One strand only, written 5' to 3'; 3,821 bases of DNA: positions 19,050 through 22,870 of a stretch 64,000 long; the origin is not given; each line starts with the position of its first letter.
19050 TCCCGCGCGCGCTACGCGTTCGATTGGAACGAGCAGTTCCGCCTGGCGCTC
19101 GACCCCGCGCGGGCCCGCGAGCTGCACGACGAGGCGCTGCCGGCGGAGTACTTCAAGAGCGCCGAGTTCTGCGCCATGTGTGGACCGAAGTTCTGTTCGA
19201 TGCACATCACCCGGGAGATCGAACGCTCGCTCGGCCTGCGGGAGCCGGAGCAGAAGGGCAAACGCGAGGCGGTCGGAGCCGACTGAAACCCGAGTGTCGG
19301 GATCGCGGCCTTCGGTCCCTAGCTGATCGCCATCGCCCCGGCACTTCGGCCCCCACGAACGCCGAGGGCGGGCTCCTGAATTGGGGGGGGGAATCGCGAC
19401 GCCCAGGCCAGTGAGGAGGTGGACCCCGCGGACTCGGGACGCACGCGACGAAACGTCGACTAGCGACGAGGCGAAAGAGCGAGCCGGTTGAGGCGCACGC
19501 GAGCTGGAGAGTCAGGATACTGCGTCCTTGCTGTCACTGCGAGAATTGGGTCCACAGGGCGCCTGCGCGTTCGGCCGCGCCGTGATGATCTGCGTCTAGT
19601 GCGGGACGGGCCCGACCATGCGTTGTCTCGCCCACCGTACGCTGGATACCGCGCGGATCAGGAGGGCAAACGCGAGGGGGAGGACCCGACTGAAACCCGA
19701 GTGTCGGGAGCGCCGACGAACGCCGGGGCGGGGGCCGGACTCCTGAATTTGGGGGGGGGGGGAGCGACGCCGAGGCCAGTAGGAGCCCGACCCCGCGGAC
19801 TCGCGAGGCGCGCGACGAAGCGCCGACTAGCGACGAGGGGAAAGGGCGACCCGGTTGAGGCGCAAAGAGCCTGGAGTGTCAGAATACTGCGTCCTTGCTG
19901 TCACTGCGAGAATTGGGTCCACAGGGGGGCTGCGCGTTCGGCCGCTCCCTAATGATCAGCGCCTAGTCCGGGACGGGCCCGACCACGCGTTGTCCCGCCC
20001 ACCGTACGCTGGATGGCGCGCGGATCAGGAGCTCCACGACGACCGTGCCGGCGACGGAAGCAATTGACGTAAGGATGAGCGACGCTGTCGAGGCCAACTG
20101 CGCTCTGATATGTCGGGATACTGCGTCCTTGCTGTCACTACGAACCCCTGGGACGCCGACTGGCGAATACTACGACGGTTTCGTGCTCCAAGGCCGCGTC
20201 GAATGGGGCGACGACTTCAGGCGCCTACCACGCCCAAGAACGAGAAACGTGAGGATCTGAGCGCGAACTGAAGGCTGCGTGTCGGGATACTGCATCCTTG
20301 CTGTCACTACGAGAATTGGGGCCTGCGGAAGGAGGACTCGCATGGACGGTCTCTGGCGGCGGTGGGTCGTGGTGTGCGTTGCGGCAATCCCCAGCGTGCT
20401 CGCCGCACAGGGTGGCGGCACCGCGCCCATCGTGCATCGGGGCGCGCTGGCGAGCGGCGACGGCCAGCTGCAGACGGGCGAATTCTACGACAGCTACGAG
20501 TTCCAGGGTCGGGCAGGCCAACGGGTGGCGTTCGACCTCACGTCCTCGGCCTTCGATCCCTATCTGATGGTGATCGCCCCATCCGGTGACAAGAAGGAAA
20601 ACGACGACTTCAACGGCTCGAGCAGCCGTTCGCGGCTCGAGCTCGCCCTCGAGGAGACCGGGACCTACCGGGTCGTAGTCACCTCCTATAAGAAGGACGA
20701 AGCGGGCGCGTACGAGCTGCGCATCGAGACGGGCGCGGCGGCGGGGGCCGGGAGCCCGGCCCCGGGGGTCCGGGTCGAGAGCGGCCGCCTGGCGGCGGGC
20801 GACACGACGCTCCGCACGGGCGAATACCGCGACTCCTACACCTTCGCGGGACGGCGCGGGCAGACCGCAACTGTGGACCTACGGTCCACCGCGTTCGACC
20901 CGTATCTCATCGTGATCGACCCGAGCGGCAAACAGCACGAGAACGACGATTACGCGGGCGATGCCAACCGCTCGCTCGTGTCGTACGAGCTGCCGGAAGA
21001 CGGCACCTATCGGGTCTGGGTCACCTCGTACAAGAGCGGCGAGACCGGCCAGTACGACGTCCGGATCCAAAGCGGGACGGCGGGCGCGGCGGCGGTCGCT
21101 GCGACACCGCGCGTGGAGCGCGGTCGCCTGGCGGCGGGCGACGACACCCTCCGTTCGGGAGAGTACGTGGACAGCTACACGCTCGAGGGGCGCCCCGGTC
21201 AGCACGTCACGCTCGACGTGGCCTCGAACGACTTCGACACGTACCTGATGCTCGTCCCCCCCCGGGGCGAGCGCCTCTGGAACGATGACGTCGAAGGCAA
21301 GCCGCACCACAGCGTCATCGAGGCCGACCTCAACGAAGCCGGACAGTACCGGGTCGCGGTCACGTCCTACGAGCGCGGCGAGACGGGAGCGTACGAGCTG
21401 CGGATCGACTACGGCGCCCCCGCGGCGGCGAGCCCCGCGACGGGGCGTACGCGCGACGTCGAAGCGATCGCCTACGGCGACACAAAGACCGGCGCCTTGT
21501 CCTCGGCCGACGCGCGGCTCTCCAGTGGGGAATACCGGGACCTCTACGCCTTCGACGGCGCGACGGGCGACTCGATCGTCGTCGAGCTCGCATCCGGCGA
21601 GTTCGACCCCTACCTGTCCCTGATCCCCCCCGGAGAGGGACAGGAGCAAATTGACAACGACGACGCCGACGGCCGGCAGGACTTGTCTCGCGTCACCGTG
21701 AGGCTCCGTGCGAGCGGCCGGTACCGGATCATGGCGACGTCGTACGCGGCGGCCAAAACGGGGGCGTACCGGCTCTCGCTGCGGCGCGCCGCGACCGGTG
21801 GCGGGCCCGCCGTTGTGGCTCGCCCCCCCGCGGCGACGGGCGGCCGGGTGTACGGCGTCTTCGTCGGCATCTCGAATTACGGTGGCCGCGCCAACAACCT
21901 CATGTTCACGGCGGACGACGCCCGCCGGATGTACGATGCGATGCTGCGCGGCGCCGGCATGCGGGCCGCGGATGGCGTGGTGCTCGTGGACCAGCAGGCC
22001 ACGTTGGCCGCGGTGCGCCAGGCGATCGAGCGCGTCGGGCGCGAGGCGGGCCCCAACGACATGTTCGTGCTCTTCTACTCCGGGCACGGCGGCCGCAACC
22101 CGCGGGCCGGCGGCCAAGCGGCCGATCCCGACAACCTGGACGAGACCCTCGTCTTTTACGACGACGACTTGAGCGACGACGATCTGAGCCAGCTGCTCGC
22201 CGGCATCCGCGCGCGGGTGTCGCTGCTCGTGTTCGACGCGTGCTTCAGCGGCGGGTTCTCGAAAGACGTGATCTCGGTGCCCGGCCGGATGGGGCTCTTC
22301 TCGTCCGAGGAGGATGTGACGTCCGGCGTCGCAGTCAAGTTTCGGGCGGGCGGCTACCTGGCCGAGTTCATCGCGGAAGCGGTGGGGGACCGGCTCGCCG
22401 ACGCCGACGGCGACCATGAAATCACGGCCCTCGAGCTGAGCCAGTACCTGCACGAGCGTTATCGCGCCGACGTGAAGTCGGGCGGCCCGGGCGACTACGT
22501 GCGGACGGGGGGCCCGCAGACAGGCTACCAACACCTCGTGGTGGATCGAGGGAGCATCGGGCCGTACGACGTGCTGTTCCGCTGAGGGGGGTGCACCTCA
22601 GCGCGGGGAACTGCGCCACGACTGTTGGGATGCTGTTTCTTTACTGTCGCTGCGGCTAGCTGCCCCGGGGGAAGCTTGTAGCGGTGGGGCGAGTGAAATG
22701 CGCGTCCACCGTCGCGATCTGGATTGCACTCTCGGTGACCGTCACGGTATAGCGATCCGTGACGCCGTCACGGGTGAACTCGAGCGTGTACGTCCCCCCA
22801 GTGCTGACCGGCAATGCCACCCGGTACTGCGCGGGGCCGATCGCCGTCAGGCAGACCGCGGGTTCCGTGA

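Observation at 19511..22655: A conserved 40-nt motif in five same-strand copies around the caspase-like gene, with a possible sixth upstream of suf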

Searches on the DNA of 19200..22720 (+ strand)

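Call 47: search_rna_families(source=window, start=19200, end=22720, threshold=evalue, max_evalue=5)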
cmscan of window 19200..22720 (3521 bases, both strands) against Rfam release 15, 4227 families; matches with E-value up to 5: 1.
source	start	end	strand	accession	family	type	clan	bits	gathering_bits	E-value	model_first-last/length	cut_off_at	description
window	21956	22023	+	RF03233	hvt-mir-H16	Gene; miRNA;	-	30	70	0.0021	1-64/64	no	hvt-mir-H16 microRNA precursor family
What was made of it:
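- On Structured cis-regulatory RNA or a known Rfam family: Nothing relevant at E <= 5 in 19200-22720 (call 47).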

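Call 77: search_dna_similar(query=window:19287-20341:+, collection=plasmids, mode=distant, max_rows=5)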
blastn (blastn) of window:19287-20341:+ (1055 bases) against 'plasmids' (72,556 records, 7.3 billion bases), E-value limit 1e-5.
No match.
